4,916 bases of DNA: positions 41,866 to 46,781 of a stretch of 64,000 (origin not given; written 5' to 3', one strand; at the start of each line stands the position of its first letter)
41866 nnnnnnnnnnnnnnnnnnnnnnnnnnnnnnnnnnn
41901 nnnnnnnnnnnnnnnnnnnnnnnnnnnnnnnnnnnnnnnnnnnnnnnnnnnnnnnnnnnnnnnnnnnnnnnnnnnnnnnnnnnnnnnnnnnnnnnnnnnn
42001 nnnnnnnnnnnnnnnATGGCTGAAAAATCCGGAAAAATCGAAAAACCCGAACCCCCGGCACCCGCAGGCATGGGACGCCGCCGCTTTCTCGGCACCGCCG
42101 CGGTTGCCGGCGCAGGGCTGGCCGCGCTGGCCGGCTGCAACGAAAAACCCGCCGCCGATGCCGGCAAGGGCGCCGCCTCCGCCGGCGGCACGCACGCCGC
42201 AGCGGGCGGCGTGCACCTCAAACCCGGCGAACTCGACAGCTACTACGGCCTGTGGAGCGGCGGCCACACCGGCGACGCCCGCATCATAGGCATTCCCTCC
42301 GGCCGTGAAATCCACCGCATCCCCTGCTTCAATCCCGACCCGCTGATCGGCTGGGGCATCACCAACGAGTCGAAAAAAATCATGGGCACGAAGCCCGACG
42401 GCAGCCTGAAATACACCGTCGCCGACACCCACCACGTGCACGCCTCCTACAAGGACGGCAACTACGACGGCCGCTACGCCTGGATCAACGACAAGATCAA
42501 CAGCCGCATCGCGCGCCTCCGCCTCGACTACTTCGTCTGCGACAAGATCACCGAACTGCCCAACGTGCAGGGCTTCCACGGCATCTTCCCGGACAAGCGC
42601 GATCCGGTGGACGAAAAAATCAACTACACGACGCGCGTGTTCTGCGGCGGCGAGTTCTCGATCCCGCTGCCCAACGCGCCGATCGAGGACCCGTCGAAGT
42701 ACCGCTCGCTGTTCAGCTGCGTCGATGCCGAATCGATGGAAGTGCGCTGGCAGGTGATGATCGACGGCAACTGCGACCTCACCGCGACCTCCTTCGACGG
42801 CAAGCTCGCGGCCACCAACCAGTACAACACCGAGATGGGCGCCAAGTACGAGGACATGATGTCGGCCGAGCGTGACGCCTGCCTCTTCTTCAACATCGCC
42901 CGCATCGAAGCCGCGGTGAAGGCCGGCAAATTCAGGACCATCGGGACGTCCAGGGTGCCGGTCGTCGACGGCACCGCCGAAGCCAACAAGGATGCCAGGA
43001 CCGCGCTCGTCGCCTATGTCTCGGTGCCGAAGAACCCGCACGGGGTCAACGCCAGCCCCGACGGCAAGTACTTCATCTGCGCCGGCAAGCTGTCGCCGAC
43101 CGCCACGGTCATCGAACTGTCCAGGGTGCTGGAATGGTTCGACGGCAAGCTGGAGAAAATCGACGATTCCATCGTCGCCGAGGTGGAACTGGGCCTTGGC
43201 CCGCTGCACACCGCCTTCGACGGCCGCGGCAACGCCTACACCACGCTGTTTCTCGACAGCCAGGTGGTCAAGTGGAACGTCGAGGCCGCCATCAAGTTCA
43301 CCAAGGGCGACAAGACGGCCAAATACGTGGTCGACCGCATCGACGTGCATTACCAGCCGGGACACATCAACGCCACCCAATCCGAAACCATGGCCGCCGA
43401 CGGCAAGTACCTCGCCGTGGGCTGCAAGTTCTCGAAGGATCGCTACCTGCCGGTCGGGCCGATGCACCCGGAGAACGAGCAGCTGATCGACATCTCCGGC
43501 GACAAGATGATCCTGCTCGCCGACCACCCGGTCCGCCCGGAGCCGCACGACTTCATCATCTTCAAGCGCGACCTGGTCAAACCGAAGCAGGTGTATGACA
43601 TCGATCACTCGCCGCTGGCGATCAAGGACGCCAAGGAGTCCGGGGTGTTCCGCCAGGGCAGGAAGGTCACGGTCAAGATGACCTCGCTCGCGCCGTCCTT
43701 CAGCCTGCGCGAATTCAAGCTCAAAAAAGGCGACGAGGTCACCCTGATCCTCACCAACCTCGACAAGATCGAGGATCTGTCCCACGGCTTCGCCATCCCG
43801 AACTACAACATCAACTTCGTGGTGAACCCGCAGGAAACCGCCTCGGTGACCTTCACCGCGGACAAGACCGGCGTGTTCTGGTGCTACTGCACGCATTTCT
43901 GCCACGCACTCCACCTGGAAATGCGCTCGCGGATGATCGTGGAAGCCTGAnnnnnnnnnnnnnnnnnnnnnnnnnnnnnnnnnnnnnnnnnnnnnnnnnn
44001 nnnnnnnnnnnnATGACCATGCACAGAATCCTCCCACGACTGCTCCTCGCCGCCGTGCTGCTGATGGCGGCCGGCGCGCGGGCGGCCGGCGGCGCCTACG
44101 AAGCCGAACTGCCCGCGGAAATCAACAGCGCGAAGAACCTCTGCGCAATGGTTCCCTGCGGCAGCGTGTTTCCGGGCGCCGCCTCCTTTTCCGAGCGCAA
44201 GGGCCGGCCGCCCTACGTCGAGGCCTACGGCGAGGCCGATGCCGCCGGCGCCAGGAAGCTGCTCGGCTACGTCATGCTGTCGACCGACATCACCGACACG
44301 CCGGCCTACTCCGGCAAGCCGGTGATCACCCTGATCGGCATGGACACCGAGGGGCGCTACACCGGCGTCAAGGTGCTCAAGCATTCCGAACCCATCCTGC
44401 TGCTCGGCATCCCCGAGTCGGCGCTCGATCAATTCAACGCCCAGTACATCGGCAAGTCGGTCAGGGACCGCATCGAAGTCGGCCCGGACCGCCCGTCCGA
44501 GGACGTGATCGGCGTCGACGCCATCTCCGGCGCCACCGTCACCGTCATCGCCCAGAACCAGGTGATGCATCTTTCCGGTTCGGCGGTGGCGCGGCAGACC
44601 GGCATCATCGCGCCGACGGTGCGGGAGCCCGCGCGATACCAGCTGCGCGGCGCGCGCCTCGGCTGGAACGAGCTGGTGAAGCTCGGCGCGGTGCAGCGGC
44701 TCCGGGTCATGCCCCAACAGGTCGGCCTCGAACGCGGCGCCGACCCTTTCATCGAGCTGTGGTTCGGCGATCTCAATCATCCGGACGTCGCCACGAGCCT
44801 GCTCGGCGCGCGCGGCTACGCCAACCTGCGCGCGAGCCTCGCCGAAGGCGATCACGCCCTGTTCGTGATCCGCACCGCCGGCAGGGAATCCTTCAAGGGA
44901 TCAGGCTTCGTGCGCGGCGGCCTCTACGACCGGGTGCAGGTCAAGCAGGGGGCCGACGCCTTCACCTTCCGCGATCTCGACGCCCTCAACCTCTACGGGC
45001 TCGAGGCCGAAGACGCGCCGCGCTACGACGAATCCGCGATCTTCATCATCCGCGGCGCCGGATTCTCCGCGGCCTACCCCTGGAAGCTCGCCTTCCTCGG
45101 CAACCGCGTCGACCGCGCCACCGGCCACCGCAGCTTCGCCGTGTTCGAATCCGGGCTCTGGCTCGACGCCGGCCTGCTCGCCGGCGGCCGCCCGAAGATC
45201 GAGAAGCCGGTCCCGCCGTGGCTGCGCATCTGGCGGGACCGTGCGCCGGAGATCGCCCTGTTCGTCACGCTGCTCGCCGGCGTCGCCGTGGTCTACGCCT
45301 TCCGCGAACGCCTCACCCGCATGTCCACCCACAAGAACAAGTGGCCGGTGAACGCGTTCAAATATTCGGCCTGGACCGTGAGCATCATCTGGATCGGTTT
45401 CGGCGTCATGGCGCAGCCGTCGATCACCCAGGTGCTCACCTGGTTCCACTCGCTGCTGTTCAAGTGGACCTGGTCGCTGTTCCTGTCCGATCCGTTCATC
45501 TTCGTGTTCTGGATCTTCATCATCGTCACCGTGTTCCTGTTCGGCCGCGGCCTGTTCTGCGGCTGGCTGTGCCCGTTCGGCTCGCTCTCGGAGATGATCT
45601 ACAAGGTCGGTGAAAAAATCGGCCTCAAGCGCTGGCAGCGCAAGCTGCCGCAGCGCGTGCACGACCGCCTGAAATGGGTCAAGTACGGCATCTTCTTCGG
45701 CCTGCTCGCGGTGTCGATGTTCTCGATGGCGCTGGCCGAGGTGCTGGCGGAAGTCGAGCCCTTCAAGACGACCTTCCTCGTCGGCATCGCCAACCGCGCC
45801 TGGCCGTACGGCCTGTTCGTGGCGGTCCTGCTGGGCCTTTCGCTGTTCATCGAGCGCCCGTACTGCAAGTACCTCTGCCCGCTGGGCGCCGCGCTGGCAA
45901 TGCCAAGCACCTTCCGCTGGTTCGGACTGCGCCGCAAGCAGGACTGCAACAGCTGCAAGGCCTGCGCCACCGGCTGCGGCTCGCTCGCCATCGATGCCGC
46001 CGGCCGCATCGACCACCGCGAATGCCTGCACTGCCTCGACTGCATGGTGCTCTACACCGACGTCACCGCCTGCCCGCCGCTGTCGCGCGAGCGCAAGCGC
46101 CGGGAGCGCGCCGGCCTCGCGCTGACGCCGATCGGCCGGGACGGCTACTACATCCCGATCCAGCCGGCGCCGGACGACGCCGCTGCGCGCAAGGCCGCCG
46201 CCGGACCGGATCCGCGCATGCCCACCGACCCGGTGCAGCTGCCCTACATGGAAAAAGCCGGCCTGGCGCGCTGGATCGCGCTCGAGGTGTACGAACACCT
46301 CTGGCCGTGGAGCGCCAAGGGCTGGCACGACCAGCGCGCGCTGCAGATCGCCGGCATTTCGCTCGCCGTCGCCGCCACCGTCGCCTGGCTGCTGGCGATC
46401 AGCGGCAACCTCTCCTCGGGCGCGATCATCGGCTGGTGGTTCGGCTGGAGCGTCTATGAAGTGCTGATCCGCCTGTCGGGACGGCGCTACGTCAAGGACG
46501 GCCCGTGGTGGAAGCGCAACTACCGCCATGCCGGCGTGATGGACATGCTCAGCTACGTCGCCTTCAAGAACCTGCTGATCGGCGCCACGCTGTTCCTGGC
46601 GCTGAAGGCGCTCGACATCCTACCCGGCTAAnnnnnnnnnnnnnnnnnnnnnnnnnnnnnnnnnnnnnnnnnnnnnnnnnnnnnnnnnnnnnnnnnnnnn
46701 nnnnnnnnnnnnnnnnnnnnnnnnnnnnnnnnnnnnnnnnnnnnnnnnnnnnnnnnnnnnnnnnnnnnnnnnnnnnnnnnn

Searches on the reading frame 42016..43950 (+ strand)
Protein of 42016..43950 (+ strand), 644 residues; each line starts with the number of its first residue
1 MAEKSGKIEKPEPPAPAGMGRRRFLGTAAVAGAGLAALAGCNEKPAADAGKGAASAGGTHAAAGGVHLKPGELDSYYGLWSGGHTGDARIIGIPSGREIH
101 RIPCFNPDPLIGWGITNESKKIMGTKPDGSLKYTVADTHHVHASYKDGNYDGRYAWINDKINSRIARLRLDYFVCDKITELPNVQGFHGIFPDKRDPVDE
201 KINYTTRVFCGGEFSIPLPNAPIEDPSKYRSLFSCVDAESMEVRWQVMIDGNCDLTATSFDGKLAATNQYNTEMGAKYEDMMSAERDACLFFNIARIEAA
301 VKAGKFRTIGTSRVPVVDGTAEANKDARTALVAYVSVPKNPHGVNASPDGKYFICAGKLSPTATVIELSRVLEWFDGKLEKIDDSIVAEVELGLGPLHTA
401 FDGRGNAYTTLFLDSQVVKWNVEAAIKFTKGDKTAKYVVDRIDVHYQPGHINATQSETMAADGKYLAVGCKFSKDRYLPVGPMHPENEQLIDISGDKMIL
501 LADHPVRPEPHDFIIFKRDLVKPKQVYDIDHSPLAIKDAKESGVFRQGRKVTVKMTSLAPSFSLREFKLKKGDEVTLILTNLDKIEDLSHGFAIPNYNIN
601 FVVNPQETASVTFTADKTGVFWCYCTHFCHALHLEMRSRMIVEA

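Call 7: search_protein_families(library=ncbifam, proteins=[window:42016-43950:+])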
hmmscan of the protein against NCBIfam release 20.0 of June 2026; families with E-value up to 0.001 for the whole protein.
window:42016-43950:+ (644 aa): 6 families
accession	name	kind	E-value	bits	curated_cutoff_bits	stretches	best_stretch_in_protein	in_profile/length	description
TIGR04244.1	nitrous_NosZ_RR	equivalog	2.1e-294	977.9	625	1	19-643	2-627/627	TAT-dependent nitrous-oxide reductase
TIGR04246.1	nitrous_NosZ_Gp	equivalog_domain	3.5e-138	461.4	625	1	66-643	4-577/578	Sec-dependent nitrous-oxide reductase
NF052460.1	L-NosZ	equivalog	2.7e-51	174.6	700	1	331-643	166-479/480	clade III lactonase-type nitrous-oxide reductase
TIGR03096.1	nitroso_cyanin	equivalog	1.5e-08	34.5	142.85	1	568-635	64-128/135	nitrosocyanin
TIGR02866.1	CoxB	equivalog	1.7e-07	31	147.7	1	569-642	122-191/202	cytochrome c oxidase subunit II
NF050117.1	aa3_CtaC_Actin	exception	0.00011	21.6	250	1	585-637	175-227/244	aa3-type cytochrome oxidase subunit II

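Call 8: search_protein_families(library=pfam, proteins=[window:42016-43950:+])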
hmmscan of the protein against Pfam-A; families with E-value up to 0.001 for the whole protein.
window:42016-43950:+ (644 aa): 4 families
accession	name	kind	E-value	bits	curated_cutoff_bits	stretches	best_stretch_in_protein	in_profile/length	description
PF18764.7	nos_propeller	-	4.5e-37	126.3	30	1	441-511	1-71/71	Nitrous oxide reductase propeller repeat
PF18793.7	nos_propeller_2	-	1.8e-19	70.3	29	1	181-254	1-69/70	Nitrous oxide reductase propeller repeat 2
PF13473.12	Cupredoxin_1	-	5.3e-06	26.8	27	1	550-626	20-93/104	Cupredoxin-like domain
PF00116.26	COX2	-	1e-05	25.9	22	1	585-636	62-113/120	Cytochrome C oxidase subunit II, periplasmic domain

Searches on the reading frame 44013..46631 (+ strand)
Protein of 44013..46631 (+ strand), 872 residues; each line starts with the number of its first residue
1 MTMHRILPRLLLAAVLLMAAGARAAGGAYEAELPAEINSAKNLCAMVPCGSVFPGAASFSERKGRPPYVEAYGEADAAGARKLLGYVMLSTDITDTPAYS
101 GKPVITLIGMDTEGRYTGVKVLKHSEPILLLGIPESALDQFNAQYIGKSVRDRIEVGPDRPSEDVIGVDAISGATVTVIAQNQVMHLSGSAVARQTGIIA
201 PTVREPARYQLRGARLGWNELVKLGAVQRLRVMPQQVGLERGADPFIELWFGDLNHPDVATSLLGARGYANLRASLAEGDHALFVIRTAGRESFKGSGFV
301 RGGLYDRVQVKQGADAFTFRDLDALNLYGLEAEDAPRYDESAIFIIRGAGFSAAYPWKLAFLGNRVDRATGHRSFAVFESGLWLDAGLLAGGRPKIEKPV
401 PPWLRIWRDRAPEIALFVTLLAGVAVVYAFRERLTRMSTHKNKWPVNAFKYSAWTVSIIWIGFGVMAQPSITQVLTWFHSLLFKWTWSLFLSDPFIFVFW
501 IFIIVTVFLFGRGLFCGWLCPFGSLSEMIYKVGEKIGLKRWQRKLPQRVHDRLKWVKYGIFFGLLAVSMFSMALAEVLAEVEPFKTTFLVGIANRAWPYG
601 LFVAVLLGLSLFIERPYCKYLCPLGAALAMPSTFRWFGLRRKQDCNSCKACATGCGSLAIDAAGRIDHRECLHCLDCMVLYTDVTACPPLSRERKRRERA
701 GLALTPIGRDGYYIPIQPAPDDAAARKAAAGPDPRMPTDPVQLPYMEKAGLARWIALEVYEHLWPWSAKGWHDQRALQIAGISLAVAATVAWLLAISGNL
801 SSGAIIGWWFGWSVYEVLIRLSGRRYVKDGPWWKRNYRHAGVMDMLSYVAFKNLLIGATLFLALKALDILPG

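Call 7: search_protein_families(library=ncbifam, proteins=[window:44013-46631:+])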
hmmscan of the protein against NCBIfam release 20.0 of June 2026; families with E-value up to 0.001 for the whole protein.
window:44013-46631:+ (872 aa): 4 families
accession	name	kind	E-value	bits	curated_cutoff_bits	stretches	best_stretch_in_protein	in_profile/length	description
NF046105.1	TransRegNosR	equivalog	1.3e-165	552.5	1000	1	51-696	23-680/680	transcriptional regulator NosR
TIGR02163.1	napH_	subfamily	1.3e-15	57.7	213.05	1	503-678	69-243/255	NapH/MauN family ferredoxin-type protein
NF007013.0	PRK09477.1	equivalog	1.4e-12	47.3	234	1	502-678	91-266/286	quinol dehydrogenase ferredoxin subunit NapH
TIGR01947.1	rnfG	subfamily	0.00062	19.9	102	0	97-180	91-173/187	RnfABCDGE type electron transport complex subunit G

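Call 8: search_protein_families(library=pfam, proteins=[window:44013-46631:+])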
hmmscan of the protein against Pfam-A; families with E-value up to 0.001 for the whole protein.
window:44013-46631:+ (872 aa): 2 families
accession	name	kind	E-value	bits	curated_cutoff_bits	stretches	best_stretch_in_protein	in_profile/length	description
PF12801.12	Fer4_5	-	1.5e-18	67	22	2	493-538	2-47/48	4Fe-4S binding domain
PF04205.19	FMN_bind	-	2.8e-05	25.1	22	1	103-180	5-67/77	FMN-binding domain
